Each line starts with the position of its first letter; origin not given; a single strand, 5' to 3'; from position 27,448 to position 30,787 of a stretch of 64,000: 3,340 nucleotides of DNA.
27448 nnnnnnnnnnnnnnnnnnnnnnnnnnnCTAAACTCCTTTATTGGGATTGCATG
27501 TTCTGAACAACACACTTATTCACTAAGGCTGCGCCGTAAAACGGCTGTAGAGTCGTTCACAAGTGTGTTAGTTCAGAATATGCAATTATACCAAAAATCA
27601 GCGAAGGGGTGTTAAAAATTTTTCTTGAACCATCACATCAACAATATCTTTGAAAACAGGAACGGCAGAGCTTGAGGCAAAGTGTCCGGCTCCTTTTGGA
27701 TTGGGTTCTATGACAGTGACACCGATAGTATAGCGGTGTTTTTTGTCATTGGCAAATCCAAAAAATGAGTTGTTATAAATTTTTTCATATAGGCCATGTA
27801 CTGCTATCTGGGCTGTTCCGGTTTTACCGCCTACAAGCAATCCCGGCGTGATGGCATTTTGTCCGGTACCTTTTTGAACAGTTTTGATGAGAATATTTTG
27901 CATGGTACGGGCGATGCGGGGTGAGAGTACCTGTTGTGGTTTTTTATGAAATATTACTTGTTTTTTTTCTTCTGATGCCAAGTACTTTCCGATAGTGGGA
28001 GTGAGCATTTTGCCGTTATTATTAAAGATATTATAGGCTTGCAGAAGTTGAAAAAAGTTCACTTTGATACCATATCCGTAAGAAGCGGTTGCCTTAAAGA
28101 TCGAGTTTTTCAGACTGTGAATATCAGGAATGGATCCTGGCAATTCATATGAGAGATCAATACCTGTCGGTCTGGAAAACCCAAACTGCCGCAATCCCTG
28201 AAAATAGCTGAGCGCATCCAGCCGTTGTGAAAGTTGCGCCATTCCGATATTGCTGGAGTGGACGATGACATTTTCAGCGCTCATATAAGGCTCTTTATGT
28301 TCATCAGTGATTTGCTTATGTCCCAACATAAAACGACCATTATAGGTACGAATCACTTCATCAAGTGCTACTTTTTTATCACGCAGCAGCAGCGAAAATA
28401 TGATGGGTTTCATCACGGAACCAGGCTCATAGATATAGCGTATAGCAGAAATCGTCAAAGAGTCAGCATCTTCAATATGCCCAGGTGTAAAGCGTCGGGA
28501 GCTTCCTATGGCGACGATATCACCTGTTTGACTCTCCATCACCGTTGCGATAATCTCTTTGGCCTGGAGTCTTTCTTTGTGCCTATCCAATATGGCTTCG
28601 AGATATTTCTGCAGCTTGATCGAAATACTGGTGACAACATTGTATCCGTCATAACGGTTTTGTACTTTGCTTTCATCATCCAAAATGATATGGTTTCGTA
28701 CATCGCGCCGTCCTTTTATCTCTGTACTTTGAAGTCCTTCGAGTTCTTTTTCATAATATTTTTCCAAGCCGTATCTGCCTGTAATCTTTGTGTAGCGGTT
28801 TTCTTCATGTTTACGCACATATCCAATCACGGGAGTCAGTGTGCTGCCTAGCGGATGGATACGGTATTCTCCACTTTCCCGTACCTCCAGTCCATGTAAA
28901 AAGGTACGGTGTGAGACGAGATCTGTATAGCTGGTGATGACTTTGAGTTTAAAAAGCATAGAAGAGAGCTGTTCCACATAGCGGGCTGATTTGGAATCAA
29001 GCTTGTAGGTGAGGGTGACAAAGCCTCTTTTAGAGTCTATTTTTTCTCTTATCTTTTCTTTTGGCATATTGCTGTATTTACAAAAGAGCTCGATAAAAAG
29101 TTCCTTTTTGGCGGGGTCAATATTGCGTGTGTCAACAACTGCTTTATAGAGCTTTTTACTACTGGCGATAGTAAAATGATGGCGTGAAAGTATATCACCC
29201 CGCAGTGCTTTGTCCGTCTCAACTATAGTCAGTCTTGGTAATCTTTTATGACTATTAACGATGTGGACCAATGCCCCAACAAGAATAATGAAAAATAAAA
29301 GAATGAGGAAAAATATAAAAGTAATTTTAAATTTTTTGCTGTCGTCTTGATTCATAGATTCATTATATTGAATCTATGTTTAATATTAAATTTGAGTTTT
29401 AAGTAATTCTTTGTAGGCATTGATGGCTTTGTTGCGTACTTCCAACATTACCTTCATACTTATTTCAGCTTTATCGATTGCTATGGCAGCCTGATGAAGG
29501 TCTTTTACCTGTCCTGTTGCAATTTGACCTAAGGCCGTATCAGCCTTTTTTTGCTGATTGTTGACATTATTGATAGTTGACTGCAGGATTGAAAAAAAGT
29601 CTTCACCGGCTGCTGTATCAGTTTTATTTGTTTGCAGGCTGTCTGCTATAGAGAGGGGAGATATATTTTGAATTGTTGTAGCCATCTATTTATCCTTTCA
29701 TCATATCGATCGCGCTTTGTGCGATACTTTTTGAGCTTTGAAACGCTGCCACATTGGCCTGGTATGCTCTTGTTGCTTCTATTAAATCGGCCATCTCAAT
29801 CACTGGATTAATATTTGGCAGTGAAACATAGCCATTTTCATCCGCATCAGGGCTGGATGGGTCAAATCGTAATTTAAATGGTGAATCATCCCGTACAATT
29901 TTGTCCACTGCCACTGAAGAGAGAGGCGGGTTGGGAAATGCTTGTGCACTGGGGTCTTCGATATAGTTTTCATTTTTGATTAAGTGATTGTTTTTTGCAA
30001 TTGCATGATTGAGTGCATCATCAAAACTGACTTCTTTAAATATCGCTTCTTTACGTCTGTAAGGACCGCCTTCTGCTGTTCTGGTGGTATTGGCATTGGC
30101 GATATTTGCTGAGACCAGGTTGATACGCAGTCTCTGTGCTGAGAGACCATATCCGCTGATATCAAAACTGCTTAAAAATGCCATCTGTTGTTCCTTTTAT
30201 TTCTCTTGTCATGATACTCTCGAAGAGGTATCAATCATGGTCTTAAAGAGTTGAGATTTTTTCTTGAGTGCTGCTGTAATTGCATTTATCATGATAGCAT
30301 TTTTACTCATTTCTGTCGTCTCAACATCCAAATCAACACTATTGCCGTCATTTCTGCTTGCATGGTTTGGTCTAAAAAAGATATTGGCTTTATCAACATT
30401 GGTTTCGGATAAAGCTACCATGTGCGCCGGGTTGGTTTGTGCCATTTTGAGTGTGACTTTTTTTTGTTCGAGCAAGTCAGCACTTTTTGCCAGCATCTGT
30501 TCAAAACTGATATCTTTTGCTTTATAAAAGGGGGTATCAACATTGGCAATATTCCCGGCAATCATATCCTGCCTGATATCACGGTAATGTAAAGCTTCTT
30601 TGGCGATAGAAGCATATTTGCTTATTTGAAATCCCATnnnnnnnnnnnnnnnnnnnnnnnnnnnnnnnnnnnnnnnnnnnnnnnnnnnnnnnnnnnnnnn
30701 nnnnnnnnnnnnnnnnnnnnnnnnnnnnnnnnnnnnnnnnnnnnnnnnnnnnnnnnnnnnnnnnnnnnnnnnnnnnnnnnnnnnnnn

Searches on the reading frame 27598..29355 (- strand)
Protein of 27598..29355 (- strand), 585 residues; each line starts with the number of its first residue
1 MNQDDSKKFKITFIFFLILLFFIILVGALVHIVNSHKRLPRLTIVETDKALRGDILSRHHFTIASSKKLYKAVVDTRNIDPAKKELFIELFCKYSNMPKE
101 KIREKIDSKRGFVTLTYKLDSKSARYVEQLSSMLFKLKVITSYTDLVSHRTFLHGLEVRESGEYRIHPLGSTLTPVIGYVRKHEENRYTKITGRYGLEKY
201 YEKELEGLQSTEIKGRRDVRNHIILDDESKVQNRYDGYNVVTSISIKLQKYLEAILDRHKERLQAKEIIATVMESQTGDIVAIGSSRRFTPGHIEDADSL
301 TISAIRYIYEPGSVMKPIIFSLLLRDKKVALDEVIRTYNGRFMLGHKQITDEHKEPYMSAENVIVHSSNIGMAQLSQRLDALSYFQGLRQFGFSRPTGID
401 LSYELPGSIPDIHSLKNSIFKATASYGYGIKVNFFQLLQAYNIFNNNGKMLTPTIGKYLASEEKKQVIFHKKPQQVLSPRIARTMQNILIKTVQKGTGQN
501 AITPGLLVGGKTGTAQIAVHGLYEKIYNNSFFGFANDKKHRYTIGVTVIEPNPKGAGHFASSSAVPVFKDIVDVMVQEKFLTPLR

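Call 11: search_protein_families(library=pfam, proteins=[window:27598-29355:-])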
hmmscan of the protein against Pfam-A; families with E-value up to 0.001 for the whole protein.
window:27598-29355:- (585 aa): 2 families
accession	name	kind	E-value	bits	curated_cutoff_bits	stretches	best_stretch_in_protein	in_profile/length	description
PF00905.27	Transpeptidase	-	2.8e-56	191.4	22.1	1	269-572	2-298/299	Penicillin binding protein transpeptidase domain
PF03717.20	PBP_dimer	-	7.9e-14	52.9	24.4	1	48-221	2-173/180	Penicillin-binding Protein dimerisation domain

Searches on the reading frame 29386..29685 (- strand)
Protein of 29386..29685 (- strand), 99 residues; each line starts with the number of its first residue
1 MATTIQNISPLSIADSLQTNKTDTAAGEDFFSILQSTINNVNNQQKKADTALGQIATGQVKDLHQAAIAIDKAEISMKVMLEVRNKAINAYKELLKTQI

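Call 11: search_protein_families(library=pfam, proteins=[window:29386-29685:-])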
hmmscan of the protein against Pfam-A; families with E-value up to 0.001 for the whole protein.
window:29386-29685:- (99 aa): 1 family
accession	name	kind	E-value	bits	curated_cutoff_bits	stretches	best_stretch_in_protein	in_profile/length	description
PF02049.23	FliE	-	1.9e-24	86.1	22.4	1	17-99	7-89/89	Flagellar hook-basal body complex protein FliE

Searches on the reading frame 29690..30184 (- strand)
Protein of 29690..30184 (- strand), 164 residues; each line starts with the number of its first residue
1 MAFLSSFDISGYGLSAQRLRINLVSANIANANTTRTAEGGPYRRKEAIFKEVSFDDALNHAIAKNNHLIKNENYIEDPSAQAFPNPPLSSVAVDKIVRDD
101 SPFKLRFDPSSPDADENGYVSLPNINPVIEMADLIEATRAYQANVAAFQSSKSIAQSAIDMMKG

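Call 11: search_protein_families(library=pfam, proteins=[window:29690-30184:-])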
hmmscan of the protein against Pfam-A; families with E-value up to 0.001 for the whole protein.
window:29690-30184:- (164 aa): 2 families
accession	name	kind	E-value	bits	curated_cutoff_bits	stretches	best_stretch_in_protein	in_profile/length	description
PF06429.18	Flg_bbr_C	-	5.3e-13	48.7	23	1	117-161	2-46/46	Flagellar basal body rod FlgEFG protein C-terminal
PF00460.25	Flg_bb_rod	-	1.7e-07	31.5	20.7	1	12-35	6-29/31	Flagella basal body rod protein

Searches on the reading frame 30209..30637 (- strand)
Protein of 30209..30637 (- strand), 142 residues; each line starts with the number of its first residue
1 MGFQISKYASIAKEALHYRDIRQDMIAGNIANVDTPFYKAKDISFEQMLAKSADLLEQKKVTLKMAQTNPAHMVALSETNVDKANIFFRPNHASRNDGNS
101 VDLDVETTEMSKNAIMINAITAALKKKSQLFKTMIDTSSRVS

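Call 11: search_protein_families(library=pfam, proteins=[window:30209-30637:-])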
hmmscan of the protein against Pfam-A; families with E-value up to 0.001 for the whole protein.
window:30209-30637:- (142 aa): 1 family
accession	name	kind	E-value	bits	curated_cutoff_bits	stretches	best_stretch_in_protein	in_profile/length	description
PF00460.25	Flg_bb_rod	-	2.3e-06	27.9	20.7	1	12-39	4-31/31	Flagella basal body rod protein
